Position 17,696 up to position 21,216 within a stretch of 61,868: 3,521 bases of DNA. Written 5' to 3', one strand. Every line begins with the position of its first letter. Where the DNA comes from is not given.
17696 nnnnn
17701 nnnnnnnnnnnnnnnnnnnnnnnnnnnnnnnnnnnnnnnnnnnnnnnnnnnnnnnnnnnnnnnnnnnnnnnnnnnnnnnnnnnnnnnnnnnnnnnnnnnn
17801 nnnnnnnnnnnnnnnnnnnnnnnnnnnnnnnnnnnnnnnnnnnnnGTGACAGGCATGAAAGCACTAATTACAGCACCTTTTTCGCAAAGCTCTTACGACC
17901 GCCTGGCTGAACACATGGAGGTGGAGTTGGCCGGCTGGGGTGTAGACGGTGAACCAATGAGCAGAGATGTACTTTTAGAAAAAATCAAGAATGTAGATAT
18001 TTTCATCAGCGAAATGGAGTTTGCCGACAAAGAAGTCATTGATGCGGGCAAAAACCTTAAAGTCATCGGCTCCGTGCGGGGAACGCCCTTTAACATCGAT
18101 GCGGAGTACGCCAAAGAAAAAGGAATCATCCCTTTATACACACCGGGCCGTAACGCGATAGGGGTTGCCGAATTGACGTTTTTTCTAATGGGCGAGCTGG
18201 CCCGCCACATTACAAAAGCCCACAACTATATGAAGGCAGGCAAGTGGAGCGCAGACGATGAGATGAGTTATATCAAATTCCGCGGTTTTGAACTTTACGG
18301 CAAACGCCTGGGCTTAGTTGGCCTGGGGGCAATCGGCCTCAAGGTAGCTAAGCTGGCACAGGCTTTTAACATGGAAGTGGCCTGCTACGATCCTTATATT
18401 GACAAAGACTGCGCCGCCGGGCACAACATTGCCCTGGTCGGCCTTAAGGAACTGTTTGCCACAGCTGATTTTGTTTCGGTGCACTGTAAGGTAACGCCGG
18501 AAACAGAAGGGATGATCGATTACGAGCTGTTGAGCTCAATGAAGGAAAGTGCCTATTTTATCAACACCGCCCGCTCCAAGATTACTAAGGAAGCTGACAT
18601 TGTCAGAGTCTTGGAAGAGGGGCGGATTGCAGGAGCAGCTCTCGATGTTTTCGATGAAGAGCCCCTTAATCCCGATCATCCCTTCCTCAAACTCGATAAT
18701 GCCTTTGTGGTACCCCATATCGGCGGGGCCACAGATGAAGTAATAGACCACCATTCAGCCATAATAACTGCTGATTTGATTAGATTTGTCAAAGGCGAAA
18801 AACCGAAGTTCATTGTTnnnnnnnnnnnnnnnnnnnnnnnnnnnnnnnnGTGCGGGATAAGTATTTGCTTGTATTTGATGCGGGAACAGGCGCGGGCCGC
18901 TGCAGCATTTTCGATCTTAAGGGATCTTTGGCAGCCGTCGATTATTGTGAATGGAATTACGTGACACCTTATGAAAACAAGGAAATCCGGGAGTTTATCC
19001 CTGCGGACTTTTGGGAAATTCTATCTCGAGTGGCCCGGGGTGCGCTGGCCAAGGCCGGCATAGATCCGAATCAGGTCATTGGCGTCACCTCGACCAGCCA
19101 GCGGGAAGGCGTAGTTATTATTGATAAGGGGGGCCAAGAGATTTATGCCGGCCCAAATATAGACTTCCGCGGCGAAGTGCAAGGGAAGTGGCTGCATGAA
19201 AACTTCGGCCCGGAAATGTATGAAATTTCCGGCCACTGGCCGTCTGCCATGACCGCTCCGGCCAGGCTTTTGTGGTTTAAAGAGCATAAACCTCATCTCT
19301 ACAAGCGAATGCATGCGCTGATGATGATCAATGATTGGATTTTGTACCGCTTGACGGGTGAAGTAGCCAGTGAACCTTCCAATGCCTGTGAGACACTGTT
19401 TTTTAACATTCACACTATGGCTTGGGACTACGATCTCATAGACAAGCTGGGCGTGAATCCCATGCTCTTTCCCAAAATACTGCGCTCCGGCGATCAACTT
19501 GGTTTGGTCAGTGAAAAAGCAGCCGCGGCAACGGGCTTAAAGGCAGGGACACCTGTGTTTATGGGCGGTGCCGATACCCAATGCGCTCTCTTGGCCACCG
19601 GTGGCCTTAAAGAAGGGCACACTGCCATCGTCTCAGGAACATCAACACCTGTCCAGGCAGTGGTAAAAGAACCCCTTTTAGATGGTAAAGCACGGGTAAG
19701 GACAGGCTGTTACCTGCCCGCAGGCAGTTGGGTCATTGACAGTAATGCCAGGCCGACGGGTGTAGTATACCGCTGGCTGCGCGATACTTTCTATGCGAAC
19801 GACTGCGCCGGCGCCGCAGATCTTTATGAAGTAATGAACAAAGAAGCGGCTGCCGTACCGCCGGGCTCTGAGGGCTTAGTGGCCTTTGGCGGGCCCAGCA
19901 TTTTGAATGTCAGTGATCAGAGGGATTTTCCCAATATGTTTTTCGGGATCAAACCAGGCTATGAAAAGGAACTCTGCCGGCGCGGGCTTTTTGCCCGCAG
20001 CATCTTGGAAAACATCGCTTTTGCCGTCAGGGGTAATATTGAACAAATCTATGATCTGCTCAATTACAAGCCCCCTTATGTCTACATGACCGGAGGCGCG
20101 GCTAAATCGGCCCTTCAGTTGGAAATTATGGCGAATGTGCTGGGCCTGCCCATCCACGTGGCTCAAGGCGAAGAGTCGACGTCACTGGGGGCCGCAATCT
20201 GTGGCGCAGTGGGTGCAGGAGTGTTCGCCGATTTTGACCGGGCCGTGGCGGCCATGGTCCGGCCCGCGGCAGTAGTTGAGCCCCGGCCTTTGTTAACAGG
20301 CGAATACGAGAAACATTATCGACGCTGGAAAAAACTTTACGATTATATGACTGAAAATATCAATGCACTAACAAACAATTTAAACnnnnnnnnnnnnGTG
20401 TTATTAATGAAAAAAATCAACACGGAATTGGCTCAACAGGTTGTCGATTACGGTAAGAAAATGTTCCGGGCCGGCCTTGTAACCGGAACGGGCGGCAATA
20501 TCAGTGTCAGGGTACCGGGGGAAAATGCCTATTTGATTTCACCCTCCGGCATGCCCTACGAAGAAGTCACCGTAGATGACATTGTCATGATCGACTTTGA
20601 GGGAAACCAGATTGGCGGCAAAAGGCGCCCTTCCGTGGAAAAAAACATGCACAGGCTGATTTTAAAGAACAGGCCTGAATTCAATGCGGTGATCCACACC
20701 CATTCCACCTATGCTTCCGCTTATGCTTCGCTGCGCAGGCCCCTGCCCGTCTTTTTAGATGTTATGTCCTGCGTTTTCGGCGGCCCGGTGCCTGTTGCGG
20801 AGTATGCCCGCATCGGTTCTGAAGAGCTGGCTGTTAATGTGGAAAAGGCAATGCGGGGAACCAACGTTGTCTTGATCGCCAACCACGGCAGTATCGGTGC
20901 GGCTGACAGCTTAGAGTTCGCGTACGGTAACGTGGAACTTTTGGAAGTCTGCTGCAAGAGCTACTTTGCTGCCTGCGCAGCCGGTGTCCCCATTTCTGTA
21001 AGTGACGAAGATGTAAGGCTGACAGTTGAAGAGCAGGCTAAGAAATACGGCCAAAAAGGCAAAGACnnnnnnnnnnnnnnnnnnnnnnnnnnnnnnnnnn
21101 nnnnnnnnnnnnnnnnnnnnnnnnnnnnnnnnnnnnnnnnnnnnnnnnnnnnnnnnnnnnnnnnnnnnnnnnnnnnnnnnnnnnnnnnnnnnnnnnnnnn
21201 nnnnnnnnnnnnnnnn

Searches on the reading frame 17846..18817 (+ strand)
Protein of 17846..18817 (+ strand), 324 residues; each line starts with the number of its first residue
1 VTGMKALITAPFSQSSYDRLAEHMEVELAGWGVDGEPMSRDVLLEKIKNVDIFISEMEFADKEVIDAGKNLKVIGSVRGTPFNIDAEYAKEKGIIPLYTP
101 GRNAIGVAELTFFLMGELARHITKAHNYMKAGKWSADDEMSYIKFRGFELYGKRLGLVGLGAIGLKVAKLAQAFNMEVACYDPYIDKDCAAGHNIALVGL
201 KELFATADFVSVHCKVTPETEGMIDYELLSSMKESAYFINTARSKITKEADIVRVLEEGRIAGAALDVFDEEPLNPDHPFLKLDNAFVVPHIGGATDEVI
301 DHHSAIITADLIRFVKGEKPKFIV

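Call 4: search_protein_families(library=pfam, proteins=[window:17846-18817:+])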
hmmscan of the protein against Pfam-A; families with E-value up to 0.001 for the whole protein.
window:17846-18817:+ (324 aa): 3 families
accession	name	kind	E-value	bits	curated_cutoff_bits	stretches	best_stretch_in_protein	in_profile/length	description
PF02826.25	2-Hacid_dh_C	-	7.1e-59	198.6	25.1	1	114-293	3-178/178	D-isomer specific 2-hydroxyacid dehydrogenase, NAD binding domain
PF00389.36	2-Hacid_dh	-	1.8e-16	60.5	24.6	1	7-324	2-133/134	D-isomer specific 2-hydroxyacid dehydrogenase, catalytic domain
PF03446.21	NAD_binding_2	-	5.7e-05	23.6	21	1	155-259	2-110/161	NAD binding domain of 6-phosphogluconate dehydrogenase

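Call 5: search_protein_families(library=ncbifam, proteins=[window:17846-18817:+])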
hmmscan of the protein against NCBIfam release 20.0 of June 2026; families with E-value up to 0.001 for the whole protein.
window:17846-18817:+ (324 aa): 21 families
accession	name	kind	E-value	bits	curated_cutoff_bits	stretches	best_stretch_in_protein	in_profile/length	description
TIGR01327.1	PGDH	equivalog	8.8e-70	235.9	454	1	7-319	3-305/525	phosphoglycerate dehydrogenase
NF009714.1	PRK13243.1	equivalog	6.9e-66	222.8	455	1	6-323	5-321/332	glyoxylate reductase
NF006263.0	PRK08410.1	equivalog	1.7e-50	172.2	389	1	40-318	33-310/311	D-2-hydroxyacid dehydrogenase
NF008759.0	PRK11790.1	equivalog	1.8e-47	162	404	1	37-316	42-318/410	phosphoglycerate dehydrogenase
NF005069.0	PRK06487.1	equivalog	2.8e-46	158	448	1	40-304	39-300/320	2-hydroxyacid dehydrogenase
NF011938.0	PRK15409.1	equivalog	3.8e-41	141.2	492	1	18-318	17-312/324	glyoxylate/hydroxypyruvate reductase GhrB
NF005387.0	PRK06932.1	equivalog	6.9e-40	136.9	492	1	38-316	33-311/314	2-hydroxyacid dehydrogenase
NF005750.0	PRK07574.1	equivalog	2.2e-39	135.6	329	1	44-299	85-341/386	NAD-dependent formate dehydrogenase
NF041369.1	Dhydh_Halo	equivalog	1.5e-38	132.7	400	1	77-319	62-299/305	D-2-hydroxyacid dehydrogenase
NF005027.0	PRK06436.1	equivalog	2.7e-28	99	261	1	62-324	43-288/303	2-hydroxyacid dehydrogenase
NF001309.0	PRK00257.1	equivalog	2.8e-22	79.2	434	1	144-306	108-269/379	4-phosphoerythronate dehydrogenase PdxB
NF000492.1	vanH_gen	exception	3.4e-22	78.9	540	1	81-272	76-255/312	D-lactate dehydrogenase VanH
NF012013.0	PRK15469.1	equivalog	3.6e-19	68.9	403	1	154-306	138-292/312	glyoxylate/hydroxypyruvate reductase GhrA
NF006374.0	PRK08605.1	subfamily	1.6e-18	66.9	356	1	85-272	84-266/332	D-lactate dehydrogenase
NF000128.1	vanH-Sc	exception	2.6e-18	66.3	650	1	83-272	99-275/337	D-lactate dehydrogenase VanH-Sc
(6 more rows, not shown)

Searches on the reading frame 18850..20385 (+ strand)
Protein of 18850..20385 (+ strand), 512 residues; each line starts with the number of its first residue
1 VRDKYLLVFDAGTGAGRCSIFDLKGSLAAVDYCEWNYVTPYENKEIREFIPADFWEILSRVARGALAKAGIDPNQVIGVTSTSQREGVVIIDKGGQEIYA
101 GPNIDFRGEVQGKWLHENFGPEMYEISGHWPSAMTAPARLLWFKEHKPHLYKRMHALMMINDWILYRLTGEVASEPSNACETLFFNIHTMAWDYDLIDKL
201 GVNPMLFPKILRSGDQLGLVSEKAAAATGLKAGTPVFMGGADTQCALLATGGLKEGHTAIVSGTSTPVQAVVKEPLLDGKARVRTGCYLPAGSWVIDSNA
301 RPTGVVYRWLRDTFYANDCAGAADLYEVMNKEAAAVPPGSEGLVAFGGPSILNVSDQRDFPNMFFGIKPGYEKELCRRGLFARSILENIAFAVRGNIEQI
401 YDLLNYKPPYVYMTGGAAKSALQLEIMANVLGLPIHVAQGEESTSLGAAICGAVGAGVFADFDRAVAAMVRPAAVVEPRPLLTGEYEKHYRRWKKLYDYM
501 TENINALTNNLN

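Call 4: search_protein_families(library=pfam, proteins=[window:18850-20385:+])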
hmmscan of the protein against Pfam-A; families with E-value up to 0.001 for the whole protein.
window:18850-20385:+ (512 aa): 3 families
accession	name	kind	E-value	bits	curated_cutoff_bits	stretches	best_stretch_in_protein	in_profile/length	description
PF00370.27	FGGY_N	-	2.3e-45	155.6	28.8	1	5-248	1-244/245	FGGY family of carbohydrate kinases, N-terminal domain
PF02782.22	FGGY_C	-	6.9e-22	78.6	27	1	259-455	2-197/198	FGGY family of carbohydrate kinases, C-terminal domain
PF01869.26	BcrAD_BadFG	-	0.00071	19.6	31.5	0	379-460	192-271/271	BadF/BadG/BcrA/BcrD ATPase family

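Call 5: search_protein_families(library=ncbifam, proteins=[window:18850-20385:+])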
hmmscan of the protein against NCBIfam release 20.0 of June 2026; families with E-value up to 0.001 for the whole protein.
window:18850-20385:+ (512 aa): 12 families
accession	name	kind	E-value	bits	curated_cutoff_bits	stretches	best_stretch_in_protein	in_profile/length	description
NF008187.0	PRK10939.1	equivalog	1.9e-105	353.4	528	1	3-501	3-504/521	autoinducer-2 kinase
TIGR01312.1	XylB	equivalog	3.3e-62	210.6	380.25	1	10-497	4-480/481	xylulokinase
TIGR02628.1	fuculo_kin_coli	equivalog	1.2e-45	156.3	470.9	1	6-478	3-464/465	L-fuculokinase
TIGR01314.1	gntK_FGGY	equivalog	1.4e-43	149.2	648.55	1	5-488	1-481/505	gluconokinase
TIGR01311.1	glycerol_kin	equivalog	8.7e-38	129.9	590.35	1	4-495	1-488/496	glycerol kinase GlpK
NF003154.0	PRK04123.1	equivalog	5.8e-35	121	428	1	136-508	160-545/554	ribulokinase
NF000756.0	PRK00047.1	subfamily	9.3e-35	119.9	498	1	2-495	3-489/502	glycerol kinase GlpK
TIGR01234.1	L-ribulokinase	equivalog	2.3e-24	86.1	583.25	1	138-503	160-533/536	ribulokinase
TIGR01315.1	5C_CHO_kinase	subfamily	8.3e-24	84.2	408.7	2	9-275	5-298/541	FGGY family pentulose kinase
TIGR02627.1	rhamnulo_kin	equivalog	2.9e-20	72.3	527.95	1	141-268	135-257/454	rhamnulokinase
NF011601.0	PRK15027.1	equivalog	4.5e-18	64.9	912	1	48-453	42-433/484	xylulokinase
NF007925.0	PRK10640.1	equivalog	4.6e-16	58.3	639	1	123-266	123-261/489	rhamnulokinase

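Call 49: search_solved_structures(query=window:18850-20385:+, max_evalue=1e-25)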
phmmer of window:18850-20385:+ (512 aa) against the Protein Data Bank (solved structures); distinct sequences matched with E-value up to 1e-25: 8.
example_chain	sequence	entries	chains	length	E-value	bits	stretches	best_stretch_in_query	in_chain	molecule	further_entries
5ya0_A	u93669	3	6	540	1.2e-78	268.2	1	4-498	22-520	Autoinducer-2 kinase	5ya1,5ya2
6k78_B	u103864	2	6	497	4.3e-35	124.5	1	3-495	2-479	Glycerol kinase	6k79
6k78_A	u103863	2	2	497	4.4e-35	124.5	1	3-495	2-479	Glycerol kinase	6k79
2dpn_A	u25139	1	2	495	5.1e-35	124.2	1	5-496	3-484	Glycerol kinase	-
2zf5_O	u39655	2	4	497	1.2e-34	123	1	3-495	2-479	Glycerol kinase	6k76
3gbt_A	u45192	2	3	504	7.2e-28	100.6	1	116-495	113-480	Gluconate kinase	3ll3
3ifr_A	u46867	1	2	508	2.5e-27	98.8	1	47-498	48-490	Carbohydrate kinase, FGGY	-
3d7e_O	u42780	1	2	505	7.2e-26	94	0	4-495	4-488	Glycerol kinase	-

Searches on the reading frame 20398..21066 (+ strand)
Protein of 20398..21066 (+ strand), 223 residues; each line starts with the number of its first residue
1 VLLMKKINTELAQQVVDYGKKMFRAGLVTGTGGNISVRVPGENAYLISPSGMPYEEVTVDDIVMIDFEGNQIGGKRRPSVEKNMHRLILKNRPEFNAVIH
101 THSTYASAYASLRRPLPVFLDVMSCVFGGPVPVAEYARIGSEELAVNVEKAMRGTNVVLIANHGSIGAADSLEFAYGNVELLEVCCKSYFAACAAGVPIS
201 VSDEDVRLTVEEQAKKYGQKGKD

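Call 4: search_protein_families(library=pfam, proteins=[window:20398-21066:+])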
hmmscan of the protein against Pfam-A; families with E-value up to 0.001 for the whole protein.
window:20398-21066:+ (223 aa): 1 family
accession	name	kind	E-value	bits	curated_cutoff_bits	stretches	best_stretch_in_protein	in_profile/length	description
PF00596.27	Aldolase_II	-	1.2e-51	175.7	22.2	1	13-189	1-182/183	Class II Aldolase and Adducin N-terminal domain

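Call 5: search_protein_families(library=ncbifam, proteins=[window:20398-21066:+])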
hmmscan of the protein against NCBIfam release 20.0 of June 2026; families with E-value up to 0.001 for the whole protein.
window:20398-21066:+ (223 aa): 30 families (the best 25 are shown)
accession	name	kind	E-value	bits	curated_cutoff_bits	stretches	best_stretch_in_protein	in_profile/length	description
NF005302.0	PRK06833.1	equivalog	1.2e-54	185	264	1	12-220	7-213/214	L-fuculose-phosphate aldolase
NF005123.0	PRK06557.1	subfamily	6.5e-51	173.1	251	1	9-220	10-223/223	L-ribulose-5-phosphate 4-epimerase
NF053831.1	RU1PAldHalo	equivalog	4.4e-43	147.2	300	1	14-219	8-208/208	ribulose-1-phosphate aldolase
NF005984.0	PRK08087.1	subfamily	2e-40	138.8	264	1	9-220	4-212/215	L-fuculose-phosphate aldolase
TIGR01086.1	fucA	equivalog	2.7e-37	128.6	400.25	1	9-219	3-210/214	L-fuculose-phosphate aldolase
NF004527.0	PRK05874.1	equivalog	2.3e-30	105.7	308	1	12-205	8-202/218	L-fuculose-phosphate aldolase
NF043034.1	OxoTetrPhDc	equivalog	5.6e-30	104.7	250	1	9-191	3-187/205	3-oxo-tetronate 4-phosphate decarboxylase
NF006413.0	PRK08660.1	equivalog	5.4e-28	98.1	203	1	12-188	3-173/184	aldolase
NF006208.0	PRK08333.1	equivalog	1.3e-27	96.7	267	1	12-191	6-182/189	aldolase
NF006047.0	PRK08193.1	subfamily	4.8e-26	91.8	257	1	10-150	4-142/231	L-ribulose-5-phosphate 4-epimerase AraD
NF040649.1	FucA_Meth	equivalog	9.4e-26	90.8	250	1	13-187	4-171/179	L-fuculose phosphate aldolase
NF005068.0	PRK06486.1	equivalog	3e-23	82.4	269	1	24-216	40-236/262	aldolase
NF004855.0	PRK06208.1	subfamily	5.4e-23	81.6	255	1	24-217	56-252/274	class II aldolase/adducin family protein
TIGR03328.1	salvage_mtnB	equivalog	2.5e-22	79.3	137.05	1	17-107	3-93/194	methylthioribulose 1-phosphate dehydratase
NF009003.0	PRK12348.1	subfamily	1.5e-21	77.1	331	1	10-150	3-141/228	L-ribulose-5-phosphate 4-epimerase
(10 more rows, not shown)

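Call 48: search_solved_structures(query=window:20398-21066:+, max_evalue=1e-10)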
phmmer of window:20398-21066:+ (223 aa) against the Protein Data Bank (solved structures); distinct sequences matched with E-value up to 1e-10: 34.
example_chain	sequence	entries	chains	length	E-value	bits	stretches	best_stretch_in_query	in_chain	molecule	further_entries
4c24_A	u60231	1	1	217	1.7e-47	165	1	8-220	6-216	L-FUCULOSE PHOSPHATE ALDOLASE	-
4c25_A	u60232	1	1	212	6.7e-46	159.8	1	8-211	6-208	L-FUCULOSE PHOSPHATE ALDOLASE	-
6btd_A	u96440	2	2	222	2.2e-38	135.2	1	12-219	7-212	Fuculose phosphate aldolase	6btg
7x78_A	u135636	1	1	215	1.4e-36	129.3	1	10-220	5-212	L-fuculose phosphate aldolase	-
1dzz_P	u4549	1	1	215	4.9e-34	121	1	9-219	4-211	L-fuculose phosphate aldolase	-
1fua_A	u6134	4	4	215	5e-34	121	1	9-219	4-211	L-FUCULOSE-1-PHOSPHATE ALDOLASE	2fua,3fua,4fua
1dzy_P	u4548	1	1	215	5.5e-34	120.9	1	9-219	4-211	L-FUCULOSE-1-PHOSPHATE ALDOLASE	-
1dzw_P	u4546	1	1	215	6.9e-34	120.6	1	9-219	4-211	L-fuculose phosphate aldolase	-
1dzx_P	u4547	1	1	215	7.1e-34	120.5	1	9-218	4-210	L-fuculose phosphate aldolase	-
1e47_P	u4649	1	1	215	1.3e-33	119.7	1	9-219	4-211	L-FUCULOSE 1-PHOSPHATE ALDOLASE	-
1dzv_P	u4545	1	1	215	1.4e-33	119.6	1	9-218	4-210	L-fuculose phosphate aldolase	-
1e46_P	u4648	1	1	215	2.3e-33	118.8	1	9-219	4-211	L-FUCULOSE 1-PHOSPHATE ALDOLASE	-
1dzu_P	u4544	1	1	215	2.5e-33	118.7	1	9-219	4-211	L-fuculose phosphate aldolase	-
1e48_P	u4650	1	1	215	3.6e-33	118.2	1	9-218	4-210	L-FUCULOSE 1-PHOSPHATE ALDOLASE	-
1e4c_P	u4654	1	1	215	4.5e-33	117.9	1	9-218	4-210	L-FUCULOSE 1-PHOSPHATE ALDOLASE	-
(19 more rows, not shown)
